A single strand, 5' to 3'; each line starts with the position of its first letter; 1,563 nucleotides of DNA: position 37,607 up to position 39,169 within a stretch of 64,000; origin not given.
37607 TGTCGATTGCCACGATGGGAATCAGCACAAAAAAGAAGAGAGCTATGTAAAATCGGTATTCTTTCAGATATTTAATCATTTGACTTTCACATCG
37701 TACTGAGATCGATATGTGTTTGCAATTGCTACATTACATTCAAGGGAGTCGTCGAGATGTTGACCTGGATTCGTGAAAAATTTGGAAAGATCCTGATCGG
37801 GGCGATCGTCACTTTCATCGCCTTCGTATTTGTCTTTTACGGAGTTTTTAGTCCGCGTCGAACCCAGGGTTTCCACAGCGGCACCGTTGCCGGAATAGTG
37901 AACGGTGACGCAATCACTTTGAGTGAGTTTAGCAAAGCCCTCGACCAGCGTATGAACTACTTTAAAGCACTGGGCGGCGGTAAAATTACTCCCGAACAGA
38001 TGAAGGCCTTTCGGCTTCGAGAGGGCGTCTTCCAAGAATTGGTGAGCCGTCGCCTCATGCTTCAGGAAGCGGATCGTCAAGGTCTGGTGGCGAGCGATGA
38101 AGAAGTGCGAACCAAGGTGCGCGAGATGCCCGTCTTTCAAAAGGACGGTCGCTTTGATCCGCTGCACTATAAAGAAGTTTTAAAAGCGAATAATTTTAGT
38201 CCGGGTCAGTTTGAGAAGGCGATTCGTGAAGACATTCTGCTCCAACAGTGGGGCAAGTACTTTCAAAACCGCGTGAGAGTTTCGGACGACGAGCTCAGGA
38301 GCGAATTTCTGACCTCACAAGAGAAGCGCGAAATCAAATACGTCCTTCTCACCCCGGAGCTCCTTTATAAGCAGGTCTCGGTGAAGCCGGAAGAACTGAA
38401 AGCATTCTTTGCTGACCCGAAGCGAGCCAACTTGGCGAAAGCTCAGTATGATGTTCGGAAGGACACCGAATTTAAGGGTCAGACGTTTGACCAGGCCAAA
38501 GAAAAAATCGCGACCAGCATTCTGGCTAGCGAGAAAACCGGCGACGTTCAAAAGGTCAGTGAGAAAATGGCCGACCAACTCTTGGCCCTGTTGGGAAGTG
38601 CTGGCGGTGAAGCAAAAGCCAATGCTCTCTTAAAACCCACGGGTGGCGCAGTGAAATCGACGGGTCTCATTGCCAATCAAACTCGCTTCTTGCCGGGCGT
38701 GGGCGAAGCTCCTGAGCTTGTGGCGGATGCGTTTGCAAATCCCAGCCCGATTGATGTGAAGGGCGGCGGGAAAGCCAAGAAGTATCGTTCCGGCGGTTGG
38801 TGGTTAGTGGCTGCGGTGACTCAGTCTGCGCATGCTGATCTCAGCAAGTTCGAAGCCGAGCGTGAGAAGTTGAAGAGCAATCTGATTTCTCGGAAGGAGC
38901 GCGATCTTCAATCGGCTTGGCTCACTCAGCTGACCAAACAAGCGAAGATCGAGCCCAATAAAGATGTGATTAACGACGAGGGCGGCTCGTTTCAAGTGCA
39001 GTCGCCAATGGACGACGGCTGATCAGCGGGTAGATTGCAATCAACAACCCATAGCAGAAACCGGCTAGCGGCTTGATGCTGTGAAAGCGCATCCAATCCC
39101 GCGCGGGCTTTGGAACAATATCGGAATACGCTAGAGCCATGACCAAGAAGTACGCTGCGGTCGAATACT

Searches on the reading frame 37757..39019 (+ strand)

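Call 106: search_protein_families(library=pfam, proteins=[window:37757-39019:+], max_evalue=0.00001)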
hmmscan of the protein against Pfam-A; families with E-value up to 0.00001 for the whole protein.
window:37757-39019:+ (421 aa): 3 families
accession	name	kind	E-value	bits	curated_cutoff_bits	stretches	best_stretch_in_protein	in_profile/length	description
PF13624.11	SurA_N_3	-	1.7e-42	145.5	27.2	1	1-165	1-161/162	SurA-like N-terminal domain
PF13623.11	SurA_N_2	-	4.8e-29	101.5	28.5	1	4-142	3-145/145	SurA-like N-terminal domain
PF09312.16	SurA_N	-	2.9e-07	31.1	30.8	0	44-164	4-116/118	SurA N-terminal domain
